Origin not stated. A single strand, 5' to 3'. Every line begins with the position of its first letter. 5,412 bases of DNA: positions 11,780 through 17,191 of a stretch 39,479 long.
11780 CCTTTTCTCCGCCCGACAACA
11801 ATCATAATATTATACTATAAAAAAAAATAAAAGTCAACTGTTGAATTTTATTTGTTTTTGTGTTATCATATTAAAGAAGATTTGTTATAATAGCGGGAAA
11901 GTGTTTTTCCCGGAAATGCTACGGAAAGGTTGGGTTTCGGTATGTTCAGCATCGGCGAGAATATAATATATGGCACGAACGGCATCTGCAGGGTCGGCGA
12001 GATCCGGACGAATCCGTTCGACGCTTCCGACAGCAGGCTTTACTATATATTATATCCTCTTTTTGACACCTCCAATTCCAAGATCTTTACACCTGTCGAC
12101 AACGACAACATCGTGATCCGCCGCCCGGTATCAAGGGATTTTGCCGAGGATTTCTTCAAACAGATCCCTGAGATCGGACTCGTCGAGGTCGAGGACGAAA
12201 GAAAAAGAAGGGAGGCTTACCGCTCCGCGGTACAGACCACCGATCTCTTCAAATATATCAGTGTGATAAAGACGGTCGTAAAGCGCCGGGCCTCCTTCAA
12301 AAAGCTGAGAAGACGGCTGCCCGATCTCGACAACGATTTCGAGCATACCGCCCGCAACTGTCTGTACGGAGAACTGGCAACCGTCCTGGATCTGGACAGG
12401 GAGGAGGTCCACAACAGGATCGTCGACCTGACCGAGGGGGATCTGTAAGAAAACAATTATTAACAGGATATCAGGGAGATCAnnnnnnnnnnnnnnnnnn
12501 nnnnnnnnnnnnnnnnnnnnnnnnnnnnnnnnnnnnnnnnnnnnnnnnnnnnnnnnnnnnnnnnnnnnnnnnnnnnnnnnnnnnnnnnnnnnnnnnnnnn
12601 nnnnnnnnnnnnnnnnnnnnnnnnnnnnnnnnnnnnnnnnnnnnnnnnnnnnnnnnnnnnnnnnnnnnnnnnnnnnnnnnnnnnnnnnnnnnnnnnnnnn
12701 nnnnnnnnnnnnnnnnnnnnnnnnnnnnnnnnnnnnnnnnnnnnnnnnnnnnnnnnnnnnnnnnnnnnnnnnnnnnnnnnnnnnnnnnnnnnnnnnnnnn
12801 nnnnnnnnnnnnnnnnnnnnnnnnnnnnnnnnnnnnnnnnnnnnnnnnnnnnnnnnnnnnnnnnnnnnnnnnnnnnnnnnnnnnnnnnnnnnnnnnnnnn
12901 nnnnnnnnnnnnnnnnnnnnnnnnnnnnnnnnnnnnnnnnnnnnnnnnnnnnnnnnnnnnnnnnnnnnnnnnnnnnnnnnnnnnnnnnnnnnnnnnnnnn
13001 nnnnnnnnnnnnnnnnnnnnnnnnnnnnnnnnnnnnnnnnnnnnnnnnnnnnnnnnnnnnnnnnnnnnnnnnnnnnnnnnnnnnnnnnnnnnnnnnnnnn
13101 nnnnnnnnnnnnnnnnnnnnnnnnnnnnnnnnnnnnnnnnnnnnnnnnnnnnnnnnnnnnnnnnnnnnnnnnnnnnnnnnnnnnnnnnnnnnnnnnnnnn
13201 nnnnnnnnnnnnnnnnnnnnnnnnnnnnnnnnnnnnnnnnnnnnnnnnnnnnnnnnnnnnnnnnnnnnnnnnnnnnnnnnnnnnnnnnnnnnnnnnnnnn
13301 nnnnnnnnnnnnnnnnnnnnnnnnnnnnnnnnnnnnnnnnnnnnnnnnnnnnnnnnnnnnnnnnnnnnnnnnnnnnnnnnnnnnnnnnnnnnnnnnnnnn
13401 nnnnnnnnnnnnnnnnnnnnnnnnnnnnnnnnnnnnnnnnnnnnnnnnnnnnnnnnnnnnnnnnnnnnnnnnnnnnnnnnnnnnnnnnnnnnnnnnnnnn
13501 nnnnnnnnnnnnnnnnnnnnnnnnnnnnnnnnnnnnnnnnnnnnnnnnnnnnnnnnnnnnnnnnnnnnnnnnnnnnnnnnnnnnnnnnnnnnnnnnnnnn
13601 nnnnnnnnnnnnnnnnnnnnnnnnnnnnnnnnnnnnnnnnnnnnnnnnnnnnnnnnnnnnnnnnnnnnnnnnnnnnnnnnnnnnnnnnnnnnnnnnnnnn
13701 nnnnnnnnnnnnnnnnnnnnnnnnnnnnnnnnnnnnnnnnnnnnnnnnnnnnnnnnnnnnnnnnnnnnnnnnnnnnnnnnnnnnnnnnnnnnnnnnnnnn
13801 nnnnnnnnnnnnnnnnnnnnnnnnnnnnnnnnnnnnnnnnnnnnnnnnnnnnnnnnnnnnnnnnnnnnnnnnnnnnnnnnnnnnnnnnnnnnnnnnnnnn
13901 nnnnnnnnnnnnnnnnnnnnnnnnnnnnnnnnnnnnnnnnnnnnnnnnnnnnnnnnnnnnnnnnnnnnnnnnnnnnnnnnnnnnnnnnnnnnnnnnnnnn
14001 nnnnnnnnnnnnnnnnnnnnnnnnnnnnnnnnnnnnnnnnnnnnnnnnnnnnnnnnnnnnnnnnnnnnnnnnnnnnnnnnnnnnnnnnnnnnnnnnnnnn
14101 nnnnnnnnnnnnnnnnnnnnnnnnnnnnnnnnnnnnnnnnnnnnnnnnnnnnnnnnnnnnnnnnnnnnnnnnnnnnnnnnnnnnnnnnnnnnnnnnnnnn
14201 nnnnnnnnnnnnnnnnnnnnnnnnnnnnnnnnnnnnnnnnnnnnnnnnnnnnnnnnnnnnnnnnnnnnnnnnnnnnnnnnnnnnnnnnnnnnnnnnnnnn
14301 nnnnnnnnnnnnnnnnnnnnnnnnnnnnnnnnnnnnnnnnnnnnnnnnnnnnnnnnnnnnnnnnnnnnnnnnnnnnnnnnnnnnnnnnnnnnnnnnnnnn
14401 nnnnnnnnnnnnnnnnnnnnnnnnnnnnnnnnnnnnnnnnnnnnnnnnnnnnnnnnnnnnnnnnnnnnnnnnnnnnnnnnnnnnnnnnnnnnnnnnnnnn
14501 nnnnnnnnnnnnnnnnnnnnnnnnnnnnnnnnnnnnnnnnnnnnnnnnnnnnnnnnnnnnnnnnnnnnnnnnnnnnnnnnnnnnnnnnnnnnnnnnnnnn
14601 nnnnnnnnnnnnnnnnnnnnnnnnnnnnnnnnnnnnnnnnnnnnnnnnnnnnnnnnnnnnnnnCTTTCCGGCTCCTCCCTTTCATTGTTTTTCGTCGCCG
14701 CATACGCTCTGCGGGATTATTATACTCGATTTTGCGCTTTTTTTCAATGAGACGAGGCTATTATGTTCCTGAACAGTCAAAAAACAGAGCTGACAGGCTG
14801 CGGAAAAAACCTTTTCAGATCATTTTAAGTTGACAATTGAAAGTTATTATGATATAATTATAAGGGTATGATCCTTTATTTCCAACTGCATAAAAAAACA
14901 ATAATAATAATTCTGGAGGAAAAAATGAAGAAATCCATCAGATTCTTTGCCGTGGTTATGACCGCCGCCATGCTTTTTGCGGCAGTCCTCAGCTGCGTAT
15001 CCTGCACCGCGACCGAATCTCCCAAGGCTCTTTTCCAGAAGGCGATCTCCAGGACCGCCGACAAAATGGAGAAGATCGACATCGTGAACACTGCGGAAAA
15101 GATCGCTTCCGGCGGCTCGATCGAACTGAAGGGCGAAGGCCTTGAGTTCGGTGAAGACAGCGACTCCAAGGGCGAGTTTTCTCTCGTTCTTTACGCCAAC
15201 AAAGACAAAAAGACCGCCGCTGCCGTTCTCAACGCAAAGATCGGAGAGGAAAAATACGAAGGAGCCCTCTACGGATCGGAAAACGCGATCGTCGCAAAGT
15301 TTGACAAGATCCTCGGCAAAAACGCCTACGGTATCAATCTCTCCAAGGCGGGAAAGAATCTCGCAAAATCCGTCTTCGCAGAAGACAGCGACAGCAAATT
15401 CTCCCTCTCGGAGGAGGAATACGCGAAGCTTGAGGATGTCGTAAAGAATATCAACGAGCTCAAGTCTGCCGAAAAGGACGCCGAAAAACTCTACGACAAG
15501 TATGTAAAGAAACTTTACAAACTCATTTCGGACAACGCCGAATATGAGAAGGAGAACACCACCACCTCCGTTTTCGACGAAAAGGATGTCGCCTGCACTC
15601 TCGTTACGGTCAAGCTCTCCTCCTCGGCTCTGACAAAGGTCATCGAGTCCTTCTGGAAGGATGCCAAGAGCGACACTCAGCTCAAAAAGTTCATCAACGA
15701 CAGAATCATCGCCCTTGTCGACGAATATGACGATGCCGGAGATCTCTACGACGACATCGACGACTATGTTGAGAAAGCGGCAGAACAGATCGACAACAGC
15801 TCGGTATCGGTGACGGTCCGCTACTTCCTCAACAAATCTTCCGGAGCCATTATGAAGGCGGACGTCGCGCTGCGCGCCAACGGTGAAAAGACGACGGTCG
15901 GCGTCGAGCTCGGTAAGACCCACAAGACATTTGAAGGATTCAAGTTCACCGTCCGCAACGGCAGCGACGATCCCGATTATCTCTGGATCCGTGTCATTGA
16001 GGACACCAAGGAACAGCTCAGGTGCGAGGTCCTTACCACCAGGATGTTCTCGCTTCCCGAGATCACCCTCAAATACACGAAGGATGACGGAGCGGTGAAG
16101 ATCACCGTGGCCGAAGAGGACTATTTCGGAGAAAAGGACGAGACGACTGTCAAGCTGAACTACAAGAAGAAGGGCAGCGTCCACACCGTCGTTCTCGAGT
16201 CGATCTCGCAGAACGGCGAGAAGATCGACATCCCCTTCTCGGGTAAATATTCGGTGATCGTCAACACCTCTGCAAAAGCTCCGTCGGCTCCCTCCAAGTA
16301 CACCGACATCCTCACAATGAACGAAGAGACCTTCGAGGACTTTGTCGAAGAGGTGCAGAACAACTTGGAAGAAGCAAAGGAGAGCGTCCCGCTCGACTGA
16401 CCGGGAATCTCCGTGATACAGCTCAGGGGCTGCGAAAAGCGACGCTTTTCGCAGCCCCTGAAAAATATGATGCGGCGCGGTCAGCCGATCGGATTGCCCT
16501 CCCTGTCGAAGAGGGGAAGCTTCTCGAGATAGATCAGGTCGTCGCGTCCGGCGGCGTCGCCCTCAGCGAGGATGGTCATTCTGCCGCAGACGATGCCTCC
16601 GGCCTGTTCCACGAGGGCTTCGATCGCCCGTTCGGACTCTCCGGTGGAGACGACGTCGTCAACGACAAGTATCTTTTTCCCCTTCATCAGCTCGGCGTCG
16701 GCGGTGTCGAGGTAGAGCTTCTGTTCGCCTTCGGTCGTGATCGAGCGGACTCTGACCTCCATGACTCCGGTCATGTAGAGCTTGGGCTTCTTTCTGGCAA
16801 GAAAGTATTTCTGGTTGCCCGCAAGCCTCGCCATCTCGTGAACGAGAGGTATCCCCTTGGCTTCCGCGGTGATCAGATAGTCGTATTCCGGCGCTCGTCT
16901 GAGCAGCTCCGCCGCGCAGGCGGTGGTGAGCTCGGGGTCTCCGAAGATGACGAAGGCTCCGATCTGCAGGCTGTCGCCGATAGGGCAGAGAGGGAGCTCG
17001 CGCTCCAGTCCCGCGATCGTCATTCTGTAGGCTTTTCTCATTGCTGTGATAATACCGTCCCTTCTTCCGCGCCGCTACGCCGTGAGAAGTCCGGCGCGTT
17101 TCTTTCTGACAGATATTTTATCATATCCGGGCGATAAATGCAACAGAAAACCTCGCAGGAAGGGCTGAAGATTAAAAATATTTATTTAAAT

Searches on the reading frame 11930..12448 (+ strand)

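Call 8: search_protein_families(library=pfam, proteins=[window:11930-12448:+], max_evalue=0.001)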
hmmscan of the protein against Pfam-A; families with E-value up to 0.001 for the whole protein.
window:11930-12448:+ (172 aa): 1 family
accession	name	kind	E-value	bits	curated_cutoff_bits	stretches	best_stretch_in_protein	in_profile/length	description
PF02559.22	CarD_TRCF_RID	-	2.4e-09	37.5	23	1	6-65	1-55/57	CarD-like/TRCF RID domain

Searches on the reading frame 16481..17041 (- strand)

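Call 8: search_protein_families(library=pfam, proteins=[window:16481-17041:-], max_evalue=0.001)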
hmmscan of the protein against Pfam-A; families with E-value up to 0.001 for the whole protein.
window:16481-17041:- (186 aa): 1 family
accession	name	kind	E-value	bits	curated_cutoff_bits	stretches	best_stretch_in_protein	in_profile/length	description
PF00156.33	Pribosyltran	-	1.6e-07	31.2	26.3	1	53-147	30-113/158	Phosphoribosyl transferase domain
